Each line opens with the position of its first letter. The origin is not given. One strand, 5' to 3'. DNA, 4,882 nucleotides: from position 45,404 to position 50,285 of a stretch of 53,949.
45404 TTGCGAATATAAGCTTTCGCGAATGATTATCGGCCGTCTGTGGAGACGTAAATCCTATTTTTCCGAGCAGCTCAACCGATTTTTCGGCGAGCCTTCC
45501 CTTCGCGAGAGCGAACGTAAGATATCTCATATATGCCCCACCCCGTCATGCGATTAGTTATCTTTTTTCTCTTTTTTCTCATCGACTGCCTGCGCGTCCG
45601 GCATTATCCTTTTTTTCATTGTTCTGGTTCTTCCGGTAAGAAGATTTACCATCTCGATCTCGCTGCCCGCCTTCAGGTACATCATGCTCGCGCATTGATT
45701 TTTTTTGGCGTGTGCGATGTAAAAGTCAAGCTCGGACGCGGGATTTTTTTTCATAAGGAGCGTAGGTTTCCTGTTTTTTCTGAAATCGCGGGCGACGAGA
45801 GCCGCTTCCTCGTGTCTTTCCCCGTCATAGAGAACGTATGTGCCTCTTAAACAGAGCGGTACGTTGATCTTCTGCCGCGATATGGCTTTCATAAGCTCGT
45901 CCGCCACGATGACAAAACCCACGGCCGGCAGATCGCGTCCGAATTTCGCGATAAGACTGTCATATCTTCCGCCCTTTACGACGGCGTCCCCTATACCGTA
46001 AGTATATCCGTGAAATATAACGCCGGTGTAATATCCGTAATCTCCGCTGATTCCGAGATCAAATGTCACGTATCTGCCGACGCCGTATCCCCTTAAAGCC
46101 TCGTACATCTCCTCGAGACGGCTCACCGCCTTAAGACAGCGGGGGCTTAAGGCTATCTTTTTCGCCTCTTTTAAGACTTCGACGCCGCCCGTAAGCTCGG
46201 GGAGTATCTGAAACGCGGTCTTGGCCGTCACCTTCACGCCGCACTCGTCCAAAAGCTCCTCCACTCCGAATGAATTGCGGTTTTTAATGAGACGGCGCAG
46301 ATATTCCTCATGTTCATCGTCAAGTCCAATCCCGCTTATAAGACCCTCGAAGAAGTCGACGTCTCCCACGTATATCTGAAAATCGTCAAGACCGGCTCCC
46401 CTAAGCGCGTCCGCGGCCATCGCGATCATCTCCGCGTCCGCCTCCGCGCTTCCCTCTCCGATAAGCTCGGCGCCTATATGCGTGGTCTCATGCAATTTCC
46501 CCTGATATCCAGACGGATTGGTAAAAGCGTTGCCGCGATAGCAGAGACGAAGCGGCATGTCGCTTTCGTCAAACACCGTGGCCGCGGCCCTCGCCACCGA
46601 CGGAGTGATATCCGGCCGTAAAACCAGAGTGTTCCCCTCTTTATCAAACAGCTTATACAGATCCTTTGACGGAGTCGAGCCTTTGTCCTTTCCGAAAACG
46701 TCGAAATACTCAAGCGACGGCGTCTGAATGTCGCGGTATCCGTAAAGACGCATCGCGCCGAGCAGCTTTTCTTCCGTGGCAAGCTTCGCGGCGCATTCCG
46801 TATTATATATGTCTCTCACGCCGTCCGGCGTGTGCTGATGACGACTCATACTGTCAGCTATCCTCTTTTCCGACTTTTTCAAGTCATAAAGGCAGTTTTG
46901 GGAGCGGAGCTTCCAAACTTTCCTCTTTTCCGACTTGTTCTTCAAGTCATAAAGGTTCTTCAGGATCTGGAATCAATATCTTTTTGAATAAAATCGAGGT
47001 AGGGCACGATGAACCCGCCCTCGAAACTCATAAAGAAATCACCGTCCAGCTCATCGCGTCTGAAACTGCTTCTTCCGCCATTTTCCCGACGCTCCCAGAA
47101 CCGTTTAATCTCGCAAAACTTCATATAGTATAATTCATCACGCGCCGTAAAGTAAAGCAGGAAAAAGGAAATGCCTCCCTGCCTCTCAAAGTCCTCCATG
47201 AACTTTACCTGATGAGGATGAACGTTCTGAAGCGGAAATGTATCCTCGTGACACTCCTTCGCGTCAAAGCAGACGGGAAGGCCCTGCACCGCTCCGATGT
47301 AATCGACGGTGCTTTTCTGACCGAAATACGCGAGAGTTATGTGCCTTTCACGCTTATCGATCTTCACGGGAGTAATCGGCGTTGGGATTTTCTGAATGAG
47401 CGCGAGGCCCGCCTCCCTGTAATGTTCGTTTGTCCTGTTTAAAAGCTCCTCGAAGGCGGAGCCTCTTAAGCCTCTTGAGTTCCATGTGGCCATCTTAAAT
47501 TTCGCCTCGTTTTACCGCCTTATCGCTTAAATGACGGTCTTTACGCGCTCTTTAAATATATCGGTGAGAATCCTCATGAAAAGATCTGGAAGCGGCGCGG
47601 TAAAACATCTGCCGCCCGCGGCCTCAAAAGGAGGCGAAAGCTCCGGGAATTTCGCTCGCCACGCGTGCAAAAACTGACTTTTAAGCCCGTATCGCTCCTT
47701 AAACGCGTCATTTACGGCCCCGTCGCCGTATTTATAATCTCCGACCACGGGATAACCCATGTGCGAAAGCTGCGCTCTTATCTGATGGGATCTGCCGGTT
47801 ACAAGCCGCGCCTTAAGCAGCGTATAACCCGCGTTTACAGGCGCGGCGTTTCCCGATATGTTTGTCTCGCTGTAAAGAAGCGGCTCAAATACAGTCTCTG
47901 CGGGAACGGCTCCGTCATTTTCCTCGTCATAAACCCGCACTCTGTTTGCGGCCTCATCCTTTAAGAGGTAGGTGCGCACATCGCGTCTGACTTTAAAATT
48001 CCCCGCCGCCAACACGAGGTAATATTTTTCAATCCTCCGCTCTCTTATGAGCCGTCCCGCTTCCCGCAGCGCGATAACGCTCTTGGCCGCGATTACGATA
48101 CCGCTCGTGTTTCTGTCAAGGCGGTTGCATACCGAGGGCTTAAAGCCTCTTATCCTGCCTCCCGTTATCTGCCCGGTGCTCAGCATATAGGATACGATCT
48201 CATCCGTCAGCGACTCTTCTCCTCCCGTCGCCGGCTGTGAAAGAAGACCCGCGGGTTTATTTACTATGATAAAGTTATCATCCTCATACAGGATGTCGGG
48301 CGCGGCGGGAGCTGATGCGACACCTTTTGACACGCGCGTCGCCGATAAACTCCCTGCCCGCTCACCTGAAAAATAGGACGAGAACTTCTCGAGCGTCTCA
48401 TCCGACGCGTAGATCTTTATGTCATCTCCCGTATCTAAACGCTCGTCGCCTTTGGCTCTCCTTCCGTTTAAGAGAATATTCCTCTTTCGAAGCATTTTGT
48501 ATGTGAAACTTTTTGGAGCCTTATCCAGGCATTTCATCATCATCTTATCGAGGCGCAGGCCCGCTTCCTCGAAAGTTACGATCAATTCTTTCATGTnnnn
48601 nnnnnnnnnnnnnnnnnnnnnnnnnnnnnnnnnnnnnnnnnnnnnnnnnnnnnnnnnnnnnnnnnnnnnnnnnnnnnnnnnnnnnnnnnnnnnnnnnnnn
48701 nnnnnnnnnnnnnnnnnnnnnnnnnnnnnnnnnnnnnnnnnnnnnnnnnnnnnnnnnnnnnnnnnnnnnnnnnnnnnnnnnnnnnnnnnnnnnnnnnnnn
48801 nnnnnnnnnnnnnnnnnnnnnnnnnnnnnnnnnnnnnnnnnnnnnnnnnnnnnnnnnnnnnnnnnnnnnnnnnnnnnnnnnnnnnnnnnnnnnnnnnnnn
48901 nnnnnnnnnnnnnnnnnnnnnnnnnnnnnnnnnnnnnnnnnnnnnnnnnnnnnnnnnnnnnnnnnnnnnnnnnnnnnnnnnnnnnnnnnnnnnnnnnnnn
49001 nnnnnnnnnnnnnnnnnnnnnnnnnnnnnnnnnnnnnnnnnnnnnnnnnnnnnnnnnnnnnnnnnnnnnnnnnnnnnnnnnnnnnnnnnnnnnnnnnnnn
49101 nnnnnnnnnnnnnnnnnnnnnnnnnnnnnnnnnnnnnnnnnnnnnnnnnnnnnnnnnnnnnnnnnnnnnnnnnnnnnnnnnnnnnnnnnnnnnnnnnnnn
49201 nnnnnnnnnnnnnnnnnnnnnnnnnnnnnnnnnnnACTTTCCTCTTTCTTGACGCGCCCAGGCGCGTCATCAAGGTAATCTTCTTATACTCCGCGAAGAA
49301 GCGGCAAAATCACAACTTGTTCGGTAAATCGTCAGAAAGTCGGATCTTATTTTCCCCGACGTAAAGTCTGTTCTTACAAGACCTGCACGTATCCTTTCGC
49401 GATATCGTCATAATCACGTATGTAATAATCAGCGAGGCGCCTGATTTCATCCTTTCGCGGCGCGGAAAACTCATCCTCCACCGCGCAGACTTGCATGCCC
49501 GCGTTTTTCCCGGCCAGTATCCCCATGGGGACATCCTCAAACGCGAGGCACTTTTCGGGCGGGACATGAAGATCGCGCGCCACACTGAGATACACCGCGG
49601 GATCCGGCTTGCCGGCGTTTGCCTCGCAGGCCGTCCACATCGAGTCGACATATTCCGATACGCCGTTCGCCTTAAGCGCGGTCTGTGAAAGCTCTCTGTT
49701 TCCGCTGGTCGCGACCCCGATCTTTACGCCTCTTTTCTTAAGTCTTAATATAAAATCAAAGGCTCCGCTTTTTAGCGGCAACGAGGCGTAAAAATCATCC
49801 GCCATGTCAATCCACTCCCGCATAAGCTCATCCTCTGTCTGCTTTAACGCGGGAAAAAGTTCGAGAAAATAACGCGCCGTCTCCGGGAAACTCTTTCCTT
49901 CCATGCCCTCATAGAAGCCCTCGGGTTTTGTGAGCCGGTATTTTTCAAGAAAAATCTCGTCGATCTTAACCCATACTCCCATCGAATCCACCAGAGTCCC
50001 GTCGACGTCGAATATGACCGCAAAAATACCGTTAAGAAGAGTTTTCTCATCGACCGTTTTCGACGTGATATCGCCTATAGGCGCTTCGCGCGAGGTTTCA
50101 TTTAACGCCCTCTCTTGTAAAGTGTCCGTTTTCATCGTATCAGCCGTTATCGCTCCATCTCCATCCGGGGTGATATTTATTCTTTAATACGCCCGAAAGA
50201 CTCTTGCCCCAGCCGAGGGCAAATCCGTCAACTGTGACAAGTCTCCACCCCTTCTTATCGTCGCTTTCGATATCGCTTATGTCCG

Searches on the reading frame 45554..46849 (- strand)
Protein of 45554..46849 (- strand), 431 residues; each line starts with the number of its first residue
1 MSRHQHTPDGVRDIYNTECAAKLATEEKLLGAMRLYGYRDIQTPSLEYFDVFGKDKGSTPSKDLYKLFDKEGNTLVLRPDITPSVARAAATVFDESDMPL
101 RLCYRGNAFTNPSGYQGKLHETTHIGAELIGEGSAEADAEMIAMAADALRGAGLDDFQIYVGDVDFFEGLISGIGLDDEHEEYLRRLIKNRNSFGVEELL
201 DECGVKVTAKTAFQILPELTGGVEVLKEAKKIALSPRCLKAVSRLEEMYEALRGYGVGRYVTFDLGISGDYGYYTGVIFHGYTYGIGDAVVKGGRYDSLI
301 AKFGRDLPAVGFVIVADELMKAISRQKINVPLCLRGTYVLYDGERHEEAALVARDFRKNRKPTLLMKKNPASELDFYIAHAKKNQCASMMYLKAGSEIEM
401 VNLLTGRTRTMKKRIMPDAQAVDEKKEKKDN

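Call 12: find_encoding_contigs(protein=window:45554-46849:-, flank=10000, max_places=10)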
Protein window:45554-46849:- (431 aa): 1 contig read that carries it; 1 place shown.
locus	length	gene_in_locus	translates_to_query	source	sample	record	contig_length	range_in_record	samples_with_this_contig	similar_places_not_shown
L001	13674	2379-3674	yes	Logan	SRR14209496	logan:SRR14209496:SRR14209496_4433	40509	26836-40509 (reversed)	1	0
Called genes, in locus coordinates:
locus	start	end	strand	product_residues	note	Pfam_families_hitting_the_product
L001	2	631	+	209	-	?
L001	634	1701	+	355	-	PF00849:PseudoU_synth_2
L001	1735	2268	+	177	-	PF03838:RecU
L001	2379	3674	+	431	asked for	PF13393:tRNA-synt_His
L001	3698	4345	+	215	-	PF01634:HisG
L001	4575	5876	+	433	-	PF00815:Histidinol_dh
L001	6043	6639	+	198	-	PF00475:IGPD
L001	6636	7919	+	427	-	PF00977:His_biosynth, PF01502:PRA-CH, PF01503:PRA-PH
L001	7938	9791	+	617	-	PF19864:Radical_SAM_N2, PF04055:Radical_SAM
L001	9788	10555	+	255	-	PF10105:DUF2344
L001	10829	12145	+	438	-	PF00696:AA_kinase, PF13840:ACT_7 (faint), PF01842:ACT (weak), PF22468:ACT_9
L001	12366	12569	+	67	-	PF08984:DUF1858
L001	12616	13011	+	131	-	PF12773:DZR, PF13240:Zn_Ribbon_1 (weak), PF13248:Zn_ribbon_3 (weak), PF13240:Zn_Ribbon_1 (weak), PF05154:TM2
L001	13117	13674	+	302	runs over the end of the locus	PF02811:PHP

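Call 17: find_homologous_proteins(query=window:45554-46849:-, max_evalue=1e-30)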
Query window:45554-46849:- (431 aa): 7997 proteins with E <= 1e-30 among 8000 candidates; the best 120 are listed.
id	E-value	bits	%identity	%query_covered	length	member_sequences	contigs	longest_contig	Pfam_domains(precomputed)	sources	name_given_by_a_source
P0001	6.0e-285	962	100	100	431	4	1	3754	PF13393.12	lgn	-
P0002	2.9e-171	588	62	96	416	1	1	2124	PF13393.12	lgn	-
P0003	4.2e-170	584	63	94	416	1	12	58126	PF13393.12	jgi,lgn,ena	-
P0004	6.1e-170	584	63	96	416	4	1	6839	PF13393.12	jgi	-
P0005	8.1e-170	583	62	94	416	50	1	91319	PF13393.12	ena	-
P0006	1.1e-169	583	62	94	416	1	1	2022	PF13393.12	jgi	-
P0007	2.0e-169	582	61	96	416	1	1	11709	PF13393.12,PF00587.31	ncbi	-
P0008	1.0e-168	580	63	94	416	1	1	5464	PF13393.12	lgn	-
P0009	6.6e-168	577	63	94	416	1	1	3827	PF13393.12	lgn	-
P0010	1.9e-167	575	62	96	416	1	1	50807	PF13393.12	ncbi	-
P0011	5.2e-167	574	60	95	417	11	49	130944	PF13393.12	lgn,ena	-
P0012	5.4e-167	574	60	95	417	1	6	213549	PF13393.12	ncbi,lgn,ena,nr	ncbi:MAG: ATP phosphoribosyltransferase regulatory subunit [Tyzzerella sp.]|nr:ATP phosphoribosyltra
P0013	6.4e-167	574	61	96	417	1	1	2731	PF13393.12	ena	-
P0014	7.0e-167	574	62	94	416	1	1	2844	PF13393.12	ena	-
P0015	1.3e-166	573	62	94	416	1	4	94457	PF13393.12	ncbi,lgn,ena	-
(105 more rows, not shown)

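Call 21: find_encoding_contigs(protein=P0003, flank=6000, max_places=4)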
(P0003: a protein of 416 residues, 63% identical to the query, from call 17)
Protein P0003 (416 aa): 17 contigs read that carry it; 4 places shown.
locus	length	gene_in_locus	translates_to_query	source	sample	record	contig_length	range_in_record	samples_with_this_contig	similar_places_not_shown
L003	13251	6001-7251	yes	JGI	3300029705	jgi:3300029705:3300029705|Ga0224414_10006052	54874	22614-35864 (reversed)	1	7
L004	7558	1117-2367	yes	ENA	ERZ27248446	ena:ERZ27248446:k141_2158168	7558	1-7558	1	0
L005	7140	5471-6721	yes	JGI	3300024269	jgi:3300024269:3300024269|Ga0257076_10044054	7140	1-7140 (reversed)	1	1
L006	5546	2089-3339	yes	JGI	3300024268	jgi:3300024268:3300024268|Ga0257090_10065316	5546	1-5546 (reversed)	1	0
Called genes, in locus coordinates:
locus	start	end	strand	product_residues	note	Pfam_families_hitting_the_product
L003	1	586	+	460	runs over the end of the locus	PF17125:Methyltr_RsmF_N, PF01189:Methyltr_RsmB-F, PF17126:RsmF_methylt_CI, PF13636:Methyltranf_PUA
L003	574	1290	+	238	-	PF01479:S4, PF00849:PseudoU_synth_2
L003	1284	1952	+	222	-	PF00702:Hydrolase, PF12710:HAD, PF13419:HAD_2, PF13242:Hydrolase_like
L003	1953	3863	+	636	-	PF08497:Radical_SAM_N, PF04055:Radical_SAM (weak), PF11842:DUF3362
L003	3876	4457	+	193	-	-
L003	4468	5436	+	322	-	PF00849:PseudoU_synth_2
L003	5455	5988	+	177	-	PF03838:RecU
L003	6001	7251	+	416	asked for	PF13393:tRNA-synt_His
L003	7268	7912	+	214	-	PF01634:HisG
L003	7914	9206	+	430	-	PF00815:Histidinol_dh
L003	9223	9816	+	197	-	PF00475:IGPD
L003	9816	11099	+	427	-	PF00977:His_biosynth, PF01502:PRA-CH, PF01503:PRA-PH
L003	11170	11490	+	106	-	-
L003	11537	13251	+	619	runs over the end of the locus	PF19864:Radical_SAM_N2, PF04055:Radical_SAM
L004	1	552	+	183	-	?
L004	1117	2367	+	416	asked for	PF13393:tRNA-synt_His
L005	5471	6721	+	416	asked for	PF13393:tRNA-synt_His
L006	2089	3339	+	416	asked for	PF13393:tRNA-synt_His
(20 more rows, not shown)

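Call 23: find_encoding_contigs(protein=P0122, flank=10000, max_places=6)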
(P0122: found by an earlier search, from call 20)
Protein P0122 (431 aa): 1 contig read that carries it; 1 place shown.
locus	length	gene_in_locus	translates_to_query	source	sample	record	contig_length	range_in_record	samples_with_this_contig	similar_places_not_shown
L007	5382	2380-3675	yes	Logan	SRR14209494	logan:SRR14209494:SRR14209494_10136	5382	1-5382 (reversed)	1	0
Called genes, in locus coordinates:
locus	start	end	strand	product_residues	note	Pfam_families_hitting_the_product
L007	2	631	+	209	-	?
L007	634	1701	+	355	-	PF00849:PseudoU_synth_2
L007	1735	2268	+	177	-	PF03838:RecU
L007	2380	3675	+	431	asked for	PF13393:tRNA-synt_His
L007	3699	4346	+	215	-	PF01634:HisG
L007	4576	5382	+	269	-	?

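Call 24: find_encoding_contigs(protein=P0123, flank=10000, max_places=6)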
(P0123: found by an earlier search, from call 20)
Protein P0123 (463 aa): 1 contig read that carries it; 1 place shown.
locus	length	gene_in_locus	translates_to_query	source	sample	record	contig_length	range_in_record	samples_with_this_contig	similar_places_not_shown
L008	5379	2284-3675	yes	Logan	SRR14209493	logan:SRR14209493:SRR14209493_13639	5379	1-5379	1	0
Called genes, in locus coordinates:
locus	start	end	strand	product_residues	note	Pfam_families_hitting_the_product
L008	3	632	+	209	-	?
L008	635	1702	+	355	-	PF00849:PseudoU_synth_2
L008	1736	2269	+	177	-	PF03838:RecU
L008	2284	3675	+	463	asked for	PF13393:tRNA-synt_His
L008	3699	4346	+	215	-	PF01634:HisG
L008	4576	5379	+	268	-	?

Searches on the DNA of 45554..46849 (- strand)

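Call 62: search_with_rna_model(model_id=R1, sources=[L060, L061, L062, L063, L064, L003, L005, L006], max_evalue=1, show_alignments=4)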
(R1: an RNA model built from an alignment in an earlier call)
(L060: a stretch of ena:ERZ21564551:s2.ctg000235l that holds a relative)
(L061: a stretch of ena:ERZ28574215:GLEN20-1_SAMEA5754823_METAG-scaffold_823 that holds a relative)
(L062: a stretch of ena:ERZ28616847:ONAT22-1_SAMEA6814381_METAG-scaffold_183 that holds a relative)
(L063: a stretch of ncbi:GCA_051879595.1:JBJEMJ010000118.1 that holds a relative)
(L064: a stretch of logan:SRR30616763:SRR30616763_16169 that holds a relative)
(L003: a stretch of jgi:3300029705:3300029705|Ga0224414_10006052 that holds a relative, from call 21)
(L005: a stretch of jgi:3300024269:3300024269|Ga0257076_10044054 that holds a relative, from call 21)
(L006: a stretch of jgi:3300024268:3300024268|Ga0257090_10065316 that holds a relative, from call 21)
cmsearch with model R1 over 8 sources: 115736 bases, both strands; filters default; matches with E-value up to 1: 6.
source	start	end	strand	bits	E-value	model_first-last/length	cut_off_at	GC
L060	15205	15277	+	71.9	5.9e-15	1-73/73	no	0.4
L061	15203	15275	+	71.9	5.9e-15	1-73/73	no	0.4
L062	15205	15277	+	69.6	2.1e-14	1-73/73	no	0.38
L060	15186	15238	-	24.7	0.0015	1-73/73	no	0.38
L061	15184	15236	-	24.7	0.0015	1-73/73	no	0.38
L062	15186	15238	-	24.5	0.0017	1-73/73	no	0.36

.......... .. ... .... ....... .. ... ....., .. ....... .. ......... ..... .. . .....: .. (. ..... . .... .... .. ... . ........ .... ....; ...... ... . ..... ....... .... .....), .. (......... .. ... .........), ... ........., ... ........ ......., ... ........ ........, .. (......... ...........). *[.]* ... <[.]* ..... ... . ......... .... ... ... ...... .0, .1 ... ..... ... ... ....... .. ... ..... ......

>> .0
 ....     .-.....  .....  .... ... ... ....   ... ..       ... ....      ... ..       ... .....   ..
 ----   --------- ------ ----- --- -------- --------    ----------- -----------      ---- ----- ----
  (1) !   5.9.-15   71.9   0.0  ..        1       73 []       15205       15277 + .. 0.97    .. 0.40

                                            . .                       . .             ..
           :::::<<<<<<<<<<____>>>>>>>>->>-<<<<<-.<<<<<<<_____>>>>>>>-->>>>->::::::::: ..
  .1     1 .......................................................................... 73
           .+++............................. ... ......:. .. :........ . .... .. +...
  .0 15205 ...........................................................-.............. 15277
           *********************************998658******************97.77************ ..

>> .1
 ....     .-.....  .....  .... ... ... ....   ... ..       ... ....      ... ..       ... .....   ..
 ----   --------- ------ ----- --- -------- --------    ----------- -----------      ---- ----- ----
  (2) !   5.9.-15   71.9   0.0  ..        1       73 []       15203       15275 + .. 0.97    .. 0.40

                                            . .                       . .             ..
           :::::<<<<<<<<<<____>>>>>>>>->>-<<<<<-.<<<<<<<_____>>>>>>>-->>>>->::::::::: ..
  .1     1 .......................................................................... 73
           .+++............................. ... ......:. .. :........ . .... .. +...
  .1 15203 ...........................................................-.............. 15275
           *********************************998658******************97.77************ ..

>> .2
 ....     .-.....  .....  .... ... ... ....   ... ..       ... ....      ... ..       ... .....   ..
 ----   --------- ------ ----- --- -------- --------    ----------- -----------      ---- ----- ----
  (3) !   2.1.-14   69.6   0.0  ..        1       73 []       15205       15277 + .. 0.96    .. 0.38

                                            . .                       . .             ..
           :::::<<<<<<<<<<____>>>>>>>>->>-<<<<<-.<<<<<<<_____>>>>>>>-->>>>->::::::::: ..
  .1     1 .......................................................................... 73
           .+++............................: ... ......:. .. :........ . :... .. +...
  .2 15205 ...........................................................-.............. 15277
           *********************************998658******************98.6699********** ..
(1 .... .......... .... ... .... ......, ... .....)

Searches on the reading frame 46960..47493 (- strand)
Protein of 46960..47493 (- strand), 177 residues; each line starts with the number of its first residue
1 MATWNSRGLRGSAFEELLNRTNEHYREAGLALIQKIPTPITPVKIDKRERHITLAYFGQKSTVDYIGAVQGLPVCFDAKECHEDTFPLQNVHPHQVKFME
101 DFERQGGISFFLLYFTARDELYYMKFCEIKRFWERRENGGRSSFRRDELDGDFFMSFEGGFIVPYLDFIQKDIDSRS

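Call 20: list_cluster_members(proteins=[P0001, window:46960-47493:-, window:42589-43185:-])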
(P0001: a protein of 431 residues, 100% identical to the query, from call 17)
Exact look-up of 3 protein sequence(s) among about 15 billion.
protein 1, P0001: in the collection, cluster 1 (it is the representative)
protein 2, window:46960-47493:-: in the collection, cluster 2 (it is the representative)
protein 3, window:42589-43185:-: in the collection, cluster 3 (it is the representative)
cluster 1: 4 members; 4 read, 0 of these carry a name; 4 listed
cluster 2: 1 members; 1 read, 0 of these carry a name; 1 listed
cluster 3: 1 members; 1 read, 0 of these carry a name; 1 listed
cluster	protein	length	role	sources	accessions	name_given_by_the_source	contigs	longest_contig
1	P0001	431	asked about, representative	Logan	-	-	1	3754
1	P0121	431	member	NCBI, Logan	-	-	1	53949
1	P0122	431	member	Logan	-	-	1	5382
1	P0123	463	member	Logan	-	-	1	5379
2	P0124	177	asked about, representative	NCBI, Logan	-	-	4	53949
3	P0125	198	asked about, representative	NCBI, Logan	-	-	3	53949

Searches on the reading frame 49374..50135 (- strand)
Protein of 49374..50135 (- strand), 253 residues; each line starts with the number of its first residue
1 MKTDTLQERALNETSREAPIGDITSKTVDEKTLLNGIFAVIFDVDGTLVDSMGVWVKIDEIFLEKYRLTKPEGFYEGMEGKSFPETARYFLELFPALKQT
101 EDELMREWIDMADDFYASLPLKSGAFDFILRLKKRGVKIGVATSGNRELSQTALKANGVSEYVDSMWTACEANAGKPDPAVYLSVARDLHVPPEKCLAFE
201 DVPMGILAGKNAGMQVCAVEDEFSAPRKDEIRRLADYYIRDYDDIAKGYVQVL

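Call 70: search_protein_families(library=pfam, proteins=[window:49374-50135:-])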
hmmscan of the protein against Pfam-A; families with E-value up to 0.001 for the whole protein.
window:49374-50135:- (253 aa): 4 families
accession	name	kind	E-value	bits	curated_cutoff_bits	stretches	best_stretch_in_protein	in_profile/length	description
PF13419.12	HAD_2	-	6.6e-28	98.5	23.8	1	40-219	1-178/178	Haloacid dehalogenase-like hydrolase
PF00702.32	Hydrolase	-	2.9e-24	86.9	26.4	1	39-213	3-191/191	haloacid dehalogenase-like hydrolase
PF12710.13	HAD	-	7e-09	36.8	27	1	40-175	1-152/189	haloacid dehalogenase-like hydrolase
PF13242.12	Hydrolase_like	-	1.2e-05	25.6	22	1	174-241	2-71/75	HAD-hyrolase-like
